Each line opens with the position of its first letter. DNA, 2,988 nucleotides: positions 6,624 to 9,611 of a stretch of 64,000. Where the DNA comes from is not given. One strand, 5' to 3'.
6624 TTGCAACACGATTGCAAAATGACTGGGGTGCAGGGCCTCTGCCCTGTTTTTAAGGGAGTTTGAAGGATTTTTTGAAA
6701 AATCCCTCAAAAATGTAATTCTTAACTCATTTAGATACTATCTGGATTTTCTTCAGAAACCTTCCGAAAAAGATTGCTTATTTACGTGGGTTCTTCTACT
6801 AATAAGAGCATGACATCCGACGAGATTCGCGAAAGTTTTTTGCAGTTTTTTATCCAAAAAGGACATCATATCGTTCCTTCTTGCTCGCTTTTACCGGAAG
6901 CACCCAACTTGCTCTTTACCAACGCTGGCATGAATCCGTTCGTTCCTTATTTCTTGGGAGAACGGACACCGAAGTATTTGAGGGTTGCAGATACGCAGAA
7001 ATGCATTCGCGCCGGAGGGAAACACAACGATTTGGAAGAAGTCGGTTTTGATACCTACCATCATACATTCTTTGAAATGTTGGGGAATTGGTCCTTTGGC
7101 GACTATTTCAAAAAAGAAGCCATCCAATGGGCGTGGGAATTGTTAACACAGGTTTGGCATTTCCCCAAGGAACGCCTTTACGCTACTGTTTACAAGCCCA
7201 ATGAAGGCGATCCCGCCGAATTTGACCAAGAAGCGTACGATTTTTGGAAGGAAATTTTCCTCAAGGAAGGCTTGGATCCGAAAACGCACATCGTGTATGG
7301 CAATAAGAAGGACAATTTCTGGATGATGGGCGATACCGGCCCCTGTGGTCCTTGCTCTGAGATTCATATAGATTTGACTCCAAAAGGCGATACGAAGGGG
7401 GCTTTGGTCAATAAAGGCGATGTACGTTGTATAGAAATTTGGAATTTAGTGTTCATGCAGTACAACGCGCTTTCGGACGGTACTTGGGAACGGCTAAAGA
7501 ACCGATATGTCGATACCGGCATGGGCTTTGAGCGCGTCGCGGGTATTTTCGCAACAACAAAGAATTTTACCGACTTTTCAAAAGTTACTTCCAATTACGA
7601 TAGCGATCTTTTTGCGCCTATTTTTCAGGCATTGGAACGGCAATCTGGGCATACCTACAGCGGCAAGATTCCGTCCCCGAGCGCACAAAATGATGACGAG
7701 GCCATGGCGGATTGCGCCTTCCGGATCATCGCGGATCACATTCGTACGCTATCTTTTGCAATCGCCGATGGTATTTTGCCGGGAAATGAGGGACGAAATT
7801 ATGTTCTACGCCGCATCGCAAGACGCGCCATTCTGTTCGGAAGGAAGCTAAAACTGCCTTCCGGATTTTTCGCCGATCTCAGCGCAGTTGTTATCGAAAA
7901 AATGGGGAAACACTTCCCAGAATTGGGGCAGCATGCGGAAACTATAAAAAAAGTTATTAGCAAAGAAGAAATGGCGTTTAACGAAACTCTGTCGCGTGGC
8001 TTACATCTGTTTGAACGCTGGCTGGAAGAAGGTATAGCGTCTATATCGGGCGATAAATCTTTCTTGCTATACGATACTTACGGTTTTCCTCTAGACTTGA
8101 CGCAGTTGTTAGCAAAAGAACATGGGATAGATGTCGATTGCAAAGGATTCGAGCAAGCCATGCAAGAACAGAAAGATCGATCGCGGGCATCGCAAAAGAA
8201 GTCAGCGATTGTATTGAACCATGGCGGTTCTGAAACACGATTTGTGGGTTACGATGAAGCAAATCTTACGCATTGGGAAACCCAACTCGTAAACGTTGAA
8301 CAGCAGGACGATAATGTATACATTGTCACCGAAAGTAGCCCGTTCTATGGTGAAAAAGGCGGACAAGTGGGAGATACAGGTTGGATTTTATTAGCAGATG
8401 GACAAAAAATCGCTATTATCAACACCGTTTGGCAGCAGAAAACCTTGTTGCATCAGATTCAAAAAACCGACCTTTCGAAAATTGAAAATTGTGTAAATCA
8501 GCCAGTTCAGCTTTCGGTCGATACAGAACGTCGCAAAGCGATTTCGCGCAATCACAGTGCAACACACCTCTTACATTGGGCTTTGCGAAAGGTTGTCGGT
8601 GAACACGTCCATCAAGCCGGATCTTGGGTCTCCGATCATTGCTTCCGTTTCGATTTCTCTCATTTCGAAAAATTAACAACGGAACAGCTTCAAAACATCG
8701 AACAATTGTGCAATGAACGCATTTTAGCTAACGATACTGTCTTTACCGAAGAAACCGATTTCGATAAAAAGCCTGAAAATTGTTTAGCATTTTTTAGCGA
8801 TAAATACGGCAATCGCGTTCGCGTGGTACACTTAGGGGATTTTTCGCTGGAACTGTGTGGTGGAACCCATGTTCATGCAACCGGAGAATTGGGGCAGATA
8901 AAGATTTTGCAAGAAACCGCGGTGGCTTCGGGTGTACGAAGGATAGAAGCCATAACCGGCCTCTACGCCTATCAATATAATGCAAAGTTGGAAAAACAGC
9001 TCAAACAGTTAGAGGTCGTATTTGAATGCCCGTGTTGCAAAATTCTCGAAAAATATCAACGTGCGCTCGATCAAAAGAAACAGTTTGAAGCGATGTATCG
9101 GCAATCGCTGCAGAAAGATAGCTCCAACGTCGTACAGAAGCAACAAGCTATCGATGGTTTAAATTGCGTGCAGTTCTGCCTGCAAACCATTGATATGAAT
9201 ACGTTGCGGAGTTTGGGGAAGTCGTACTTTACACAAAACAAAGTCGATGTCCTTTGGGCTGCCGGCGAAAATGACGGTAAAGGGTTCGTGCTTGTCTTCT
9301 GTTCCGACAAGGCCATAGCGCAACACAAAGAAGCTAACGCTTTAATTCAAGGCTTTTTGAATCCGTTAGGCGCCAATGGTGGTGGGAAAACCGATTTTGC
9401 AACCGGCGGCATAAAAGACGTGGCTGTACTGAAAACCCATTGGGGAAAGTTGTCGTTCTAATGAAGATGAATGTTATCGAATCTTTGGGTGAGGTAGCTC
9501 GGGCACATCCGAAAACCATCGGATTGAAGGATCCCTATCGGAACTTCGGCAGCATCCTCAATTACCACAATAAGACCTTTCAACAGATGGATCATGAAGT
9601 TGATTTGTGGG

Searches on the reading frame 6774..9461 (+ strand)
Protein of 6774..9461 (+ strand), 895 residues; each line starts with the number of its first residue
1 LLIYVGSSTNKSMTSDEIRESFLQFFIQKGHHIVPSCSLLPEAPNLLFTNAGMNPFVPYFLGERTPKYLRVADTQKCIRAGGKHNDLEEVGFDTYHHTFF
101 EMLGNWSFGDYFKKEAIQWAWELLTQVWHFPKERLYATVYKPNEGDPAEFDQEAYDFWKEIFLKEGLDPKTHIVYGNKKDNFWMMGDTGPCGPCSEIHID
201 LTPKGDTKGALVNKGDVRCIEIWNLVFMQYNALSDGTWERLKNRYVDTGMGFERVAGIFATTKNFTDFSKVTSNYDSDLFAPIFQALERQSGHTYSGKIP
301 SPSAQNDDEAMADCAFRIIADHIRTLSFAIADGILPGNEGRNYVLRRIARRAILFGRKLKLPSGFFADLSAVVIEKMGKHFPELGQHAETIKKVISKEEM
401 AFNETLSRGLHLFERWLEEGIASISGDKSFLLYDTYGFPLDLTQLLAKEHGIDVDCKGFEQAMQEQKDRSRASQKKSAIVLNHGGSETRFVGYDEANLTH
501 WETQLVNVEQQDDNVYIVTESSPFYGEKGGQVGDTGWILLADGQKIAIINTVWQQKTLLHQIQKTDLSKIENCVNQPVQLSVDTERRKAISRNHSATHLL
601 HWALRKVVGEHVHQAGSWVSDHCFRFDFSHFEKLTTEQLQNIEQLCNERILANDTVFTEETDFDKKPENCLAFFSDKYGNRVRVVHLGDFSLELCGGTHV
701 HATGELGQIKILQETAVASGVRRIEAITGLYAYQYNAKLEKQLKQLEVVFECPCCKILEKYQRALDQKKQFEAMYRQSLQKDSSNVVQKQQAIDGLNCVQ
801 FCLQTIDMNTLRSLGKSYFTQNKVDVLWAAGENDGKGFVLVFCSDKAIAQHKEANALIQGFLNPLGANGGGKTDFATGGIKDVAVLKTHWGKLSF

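Call 13: search_protein_families(library=pfam, proteins=[window:6774-9461:+])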
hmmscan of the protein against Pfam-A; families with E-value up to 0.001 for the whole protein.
window:6774-9461:+ (895 aa): 2 families
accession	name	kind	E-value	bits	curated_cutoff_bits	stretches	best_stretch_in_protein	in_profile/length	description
PF01411.24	tRNA-synt_2c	-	1.9e-179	598.2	30.3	1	17-585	1-551/552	tRNA synthetases class II (A)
PF07973.19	tRNA_SAD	-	4.6e-17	62.2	24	1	682-725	1-44/44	Threonyl and Alanyl tRNA synthetase second additional domain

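Call 47: find_homologous_proteins(query=window:6774-9461:+, max_evalue=1e-100)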
Query window:6774-9461:+ (895 aa): 8000 proteins with E <= 1e-100 among 8000 candidates; the best 120 are listed.
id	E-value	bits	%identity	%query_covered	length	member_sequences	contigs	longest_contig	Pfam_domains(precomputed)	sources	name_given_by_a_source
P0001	0.0e+0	1920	91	99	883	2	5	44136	PF01411.25,PF07973.20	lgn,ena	-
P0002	0.0e+0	1869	88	99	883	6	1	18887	PF01411.25,PF07973.20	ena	-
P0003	0.0e+0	1834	87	99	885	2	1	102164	PF01411.25,PF07973.20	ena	-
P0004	0.0e+0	1822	86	99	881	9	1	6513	PF01411.25,PF07973.20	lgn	-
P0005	0.0e+0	1730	81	100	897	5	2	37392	PF01411.25,PF07973.20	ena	-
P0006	0.0e+0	1729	81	100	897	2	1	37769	PF01411.25,PF07973.20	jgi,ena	jgi:alanyl-tRNA synthetase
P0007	0.0e+0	1483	71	99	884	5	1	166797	PF01411.25,PF07973.20,PF02272.25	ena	-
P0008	0.0e+0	1470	70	100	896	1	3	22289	PF01411.25,PF07973.20,PF02272.25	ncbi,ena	-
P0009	0.0e+0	1463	70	99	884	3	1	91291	PF01411.25,PF07973.20,PF02272.25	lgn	-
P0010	0.0e+0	1446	71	99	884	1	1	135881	PF01411.25,PF07973.20,PF02272.25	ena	-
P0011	0.0e+0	1443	69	99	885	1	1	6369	PF01411.25,PF07973.20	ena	-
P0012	0.0e+0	1384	68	98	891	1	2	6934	PF01411.25,PF07973.20,PF02272.25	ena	-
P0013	0.0e+0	1380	66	99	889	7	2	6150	PF01411.25,PF07973.20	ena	-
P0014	0.0e+0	1378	66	99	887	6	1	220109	PF01411.25,PF07973.20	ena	-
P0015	0.0e+0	1377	67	98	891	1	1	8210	PF01411.25,PF07973.20,PF02272.25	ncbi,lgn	-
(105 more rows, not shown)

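Call 48: find_encoding_contigs(protein=P0001, flank=10000, max_places=2)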
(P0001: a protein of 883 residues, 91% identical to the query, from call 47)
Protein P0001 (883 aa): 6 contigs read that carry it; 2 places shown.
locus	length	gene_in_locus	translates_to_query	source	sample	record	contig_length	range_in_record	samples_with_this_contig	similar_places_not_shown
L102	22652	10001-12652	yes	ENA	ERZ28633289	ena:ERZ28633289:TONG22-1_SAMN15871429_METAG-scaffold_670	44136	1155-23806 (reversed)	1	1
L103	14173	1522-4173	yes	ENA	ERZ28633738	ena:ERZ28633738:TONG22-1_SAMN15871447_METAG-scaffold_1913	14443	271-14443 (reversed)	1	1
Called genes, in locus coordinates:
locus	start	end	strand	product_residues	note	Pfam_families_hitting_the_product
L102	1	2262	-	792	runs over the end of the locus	PF03477:ATP-cone, PF13597:NRDD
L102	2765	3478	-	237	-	PF20260:PUA_4, PF04452:Methyltrans_RNA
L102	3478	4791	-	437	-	PF06689:zf-C4_ClpX, PF07724:AAA_2, PF00004:AAA, PF07728:AAA_5 (faint), PF10431:ClpB_D2-small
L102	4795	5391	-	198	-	PF00574:CLP_protease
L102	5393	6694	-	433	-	PF00254:FKBP_C (faint), PF05697:Trigger_N, PF05698:Trigger_C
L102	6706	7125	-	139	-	-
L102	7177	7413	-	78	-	-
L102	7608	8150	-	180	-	-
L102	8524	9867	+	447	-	-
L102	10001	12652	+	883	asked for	PF01411:tRNA-synt_2c, PF07973:tRNA_SAD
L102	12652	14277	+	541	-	PF00501:AMP-binding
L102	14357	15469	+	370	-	-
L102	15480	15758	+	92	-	PF09059:TyeA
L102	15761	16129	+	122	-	PF21665:Type_III_SycN, PF05932:CesT (weak)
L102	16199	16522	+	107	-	-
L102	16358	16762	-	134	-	PF02021:UPF0102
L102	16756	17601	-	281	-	PF01066:CDP-OH_P_transf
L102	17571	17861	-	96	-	-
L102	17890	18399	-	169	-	-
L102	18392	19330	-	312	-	PF01134:GIDA (faint), PF01266:DAO (faint), PF03486:HI0933_like (faint), PF07992:Pyr_redox_2, PF12831:FAD_oxidored (faint), PF13738:Pyr_redox_3, PF00070:Pyr_redox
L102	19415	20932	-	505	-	PF00133:tRNA-synt_1, PF01406:tRNA-synt_1e (weak), PF01921:tRNA-synt_1f (faint), PF09334:tRNA-synt_1g, PF00133:tRNA-synt_1, PF01406:tRNA-synt_1e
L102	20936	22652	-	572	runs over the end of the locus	PF07497:Rho_RNA_bind (weak), PF00006:ATP-synt_ab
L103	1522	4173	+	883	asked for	PF01411:tRNA-synt_2c, PF07973:tRNA_SAD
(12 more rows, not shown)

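Call 49: find_encoding_contigs(protein=P0003, flank=10000, max_places=2)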
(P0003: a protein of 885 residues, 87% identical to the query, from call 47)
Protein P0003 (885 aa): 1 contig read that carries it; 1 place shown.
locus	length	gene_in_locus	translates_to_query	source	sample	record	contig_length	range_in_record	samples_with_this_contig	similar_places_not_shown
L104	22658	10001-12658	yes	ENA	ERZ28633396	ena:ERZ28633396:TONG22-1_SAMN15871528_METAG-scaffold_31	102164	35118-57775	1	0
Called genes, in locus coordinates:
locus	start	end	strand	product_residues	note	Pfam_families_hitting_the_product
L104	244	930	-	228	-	PF13353:Fer4_12, PF04055:Radical_SAM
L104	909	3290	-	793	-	PF03477:ATP-cone, PF13597:NRDD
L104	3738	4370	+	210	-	-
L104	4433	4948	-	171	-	-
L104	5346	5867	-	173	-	-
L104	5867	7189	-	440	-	PF06689:zf-C4_ClpX, PF01078:Mg_chelatase (faint), PF00004:AAA, PF07724:AAA_2, PF07728:AAA_5 (faint), PF10431:ClpB_D2-small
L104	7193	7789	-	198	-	PF00574:CLP_protease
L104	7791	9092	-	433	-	PF05697:Trigger_N, PF05698:Trigger_C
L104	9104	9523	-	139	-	-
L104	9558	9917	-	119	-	-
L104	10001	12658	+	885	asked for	PF01411:tRNA-synt_2c, PF07973:tRNA_SAD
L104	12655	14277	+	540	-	PF00501:AMP-binding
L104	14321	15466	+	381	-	-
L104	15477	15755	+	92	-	PF09059:TyeA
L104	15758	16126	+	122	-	PF21665:Type_III_SycN, PF05932:CesT (weak)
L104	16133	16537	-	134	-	PF02021:UPF0102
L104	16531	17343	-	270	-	PF01066:CDP-OH_P_transf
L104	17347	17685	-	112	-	-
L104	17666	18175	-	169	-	-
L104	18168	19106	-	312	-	PF01134:GIDA (faint), PF01266:DAO (faint), PF03486:HI0933_like (faint), PF07992:Pyr_redox_2, PF12831:FAD_oxidored (faint), PF13738:Pyr_redox_3, PF00070:Pyr_redox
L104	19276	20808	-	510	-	PF00133:tRNA-synt_1, PF01406:tRNA-synt_1e (weak), PF01921:tRNA-synt_1f (faint), PF09334:tRNA-synt_1g, PF00133:tRNA-synt_1, PF01406:tRNA-synt_1e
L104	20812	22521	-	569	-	PF07497:Rho_RNA_bind (weak), PF00006:ATP-synt_ab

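Call 50: find_encoding_contigs(protein=P0005, flank=10000, max_places=2)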
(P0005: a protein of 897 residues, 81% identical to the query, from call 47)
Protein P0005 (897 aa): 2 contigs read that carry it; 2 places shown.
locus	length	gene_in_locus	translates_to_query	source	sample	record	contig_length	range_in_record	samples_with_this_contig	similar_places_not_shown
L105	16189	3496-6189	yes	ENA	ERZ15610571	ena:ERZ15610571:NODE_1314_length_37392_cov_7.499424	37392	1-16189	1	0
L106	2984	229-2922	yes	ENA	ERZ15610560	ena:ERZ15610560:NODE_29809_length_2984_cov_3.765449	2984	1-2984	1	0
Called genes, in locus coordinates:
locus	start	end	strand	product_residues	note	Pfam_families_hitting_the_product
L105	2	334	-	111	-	?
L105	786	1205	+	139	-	PF00334:NDK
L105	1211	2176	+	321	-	PF00072:Response_reg (weak)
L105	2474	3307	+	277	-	-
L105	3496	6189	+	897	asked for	PF01411:tRNA-synt_2c, PF07973:tRNA_SAD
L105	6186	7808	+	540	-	PF00501:AMP-binding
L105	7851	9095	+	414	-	-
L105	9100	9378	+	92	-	PF09059:TyeA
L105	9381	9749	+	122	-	PF21665:Type_III_SycN (weak)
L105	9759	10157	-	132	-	PF02021:UPF0102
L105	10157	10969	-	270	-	PF01066:CDP-OH_P_transf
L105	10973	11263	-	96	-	-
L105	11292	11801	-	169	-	-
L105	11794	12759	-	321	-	PF01134:GIDA (faint), PF01266:DAO (faint), PF07992:Pyr_redox_2, PF12831:FAD_oxidored (faint), PF13738:Pyr_redox_3, PF00070:Pyr_redox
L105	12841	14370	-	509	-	PF00133:tRNA-synt_1, PF01406:tRNA-synt_1e (weak), PF01921:tRNA-synt_1f (faint), PF09334:tRNA-synt_1g, PF00133:tRNA-synt_1 (weak), PF01406:tRNA-synt_1e (weak)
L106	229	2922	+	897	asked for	PF01411:tRNA-synt_2c, PF07973:tRNA_SAD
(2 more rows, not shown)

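Call 51: find_encoding_contigs(protein=P0007, flank=10000, max_places=2)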
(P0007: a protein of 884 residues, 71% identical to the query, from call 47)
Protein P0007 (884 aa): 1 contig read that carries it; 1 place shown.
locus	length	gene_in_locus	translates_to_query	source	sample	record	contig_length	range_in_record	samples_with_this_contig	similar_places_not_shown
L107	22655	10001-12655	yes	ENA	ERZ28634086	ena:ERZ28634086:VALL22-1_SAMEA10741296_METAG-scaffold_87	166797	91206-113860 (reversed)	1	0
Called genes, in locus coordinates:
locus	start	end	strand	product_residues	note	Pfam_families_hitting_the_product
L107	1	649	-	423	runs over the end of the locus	PF01476:LysM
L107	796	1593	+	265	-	PF00669:Flagellin_N, PF00700:Flagellin_C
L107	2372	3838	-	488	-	PF02446:Glyco_hydro_77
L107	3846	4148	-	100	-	-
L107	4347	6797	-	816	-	PF01751:Toprim, PF01131:Topoisom_bac, PF13342:Toprim_Crpt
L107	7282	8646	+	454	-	PF02881:SRP54_N, PF00448:SRP54, PF02978:SRP_SPB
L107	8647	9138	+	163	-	PF04608:PgpA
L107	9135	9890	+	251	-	PF00753:Lactamase_B, PF23023:Anti-Pycsar_Apyc1, PF12706:Lactamase_B_2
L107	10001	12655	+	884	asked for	PF01411:tRNA-synt_2c, PF07973:tRNA_SAD, PF02272:DHHA1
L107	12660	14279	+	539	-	PF00501:AMP-binding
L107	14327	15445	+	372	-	-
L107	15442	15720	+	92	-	PF09059:TyeA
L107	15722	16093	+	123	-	PF21665:Type_III_SycN (weak), PF05932:CesT (faint)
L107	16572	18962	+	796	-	PF03477:ATP-cone, PF13597:NRDD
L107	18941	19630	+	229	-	PF13353:Fer4_12, PF04055:Radical_SAM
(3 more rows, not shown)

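Call 54: search_protein_families(library=pfam, proteins=[L102:8524-9867:+, L102:7608-8150:-, L102:14357-15469:+, L104:3738-4370:+, L104:4433-4948:-, L104:5346-5867:-], max_evalue=0.01)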
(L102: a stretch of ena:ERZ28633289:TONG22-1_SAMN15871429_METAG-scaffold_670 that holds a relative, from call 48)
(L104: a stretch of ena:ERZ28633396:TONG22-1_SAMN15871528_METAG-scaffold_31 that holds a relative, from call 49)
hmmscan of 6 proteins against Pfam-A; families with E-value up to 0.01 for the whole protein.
L102:8524-9867:+ (447 aa): 1 family
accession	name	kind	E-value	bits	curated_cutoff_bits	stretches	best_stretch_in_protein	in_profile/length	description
PF02809.26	UIM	-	0.0054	16.9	21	0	132-148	1-17/17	Ubiquitin interaction motif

L102:7608-8150:- (180 aa): 1 family
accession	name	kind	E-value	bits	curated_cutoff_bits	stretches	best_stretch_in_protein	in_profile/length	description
PF07963.17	N_methyl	-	5.6e-05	23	21.2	1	3-23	6-26/27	Prokaryotic N-terminal methylation motif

L102:14357-15469:+ (370 aa): 0 families

L104:3738-4370:+ (210 aa): 0 families

L104:4433-4948:- (171 aa): 0 families

L104:5346-5867:- (173 aa): 2 families
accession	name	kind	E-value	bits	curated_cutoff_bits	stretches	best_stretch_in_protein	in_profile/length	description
PF04452.19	Methyltrans_RNA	-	7e-16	58.7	23.9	1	78-161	6-86/165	RNA methyltransferase domain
PF20260.4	PUA_4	-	0.00018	22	23.9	1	20-54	1-35/48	RNA methyltransferase PUA domain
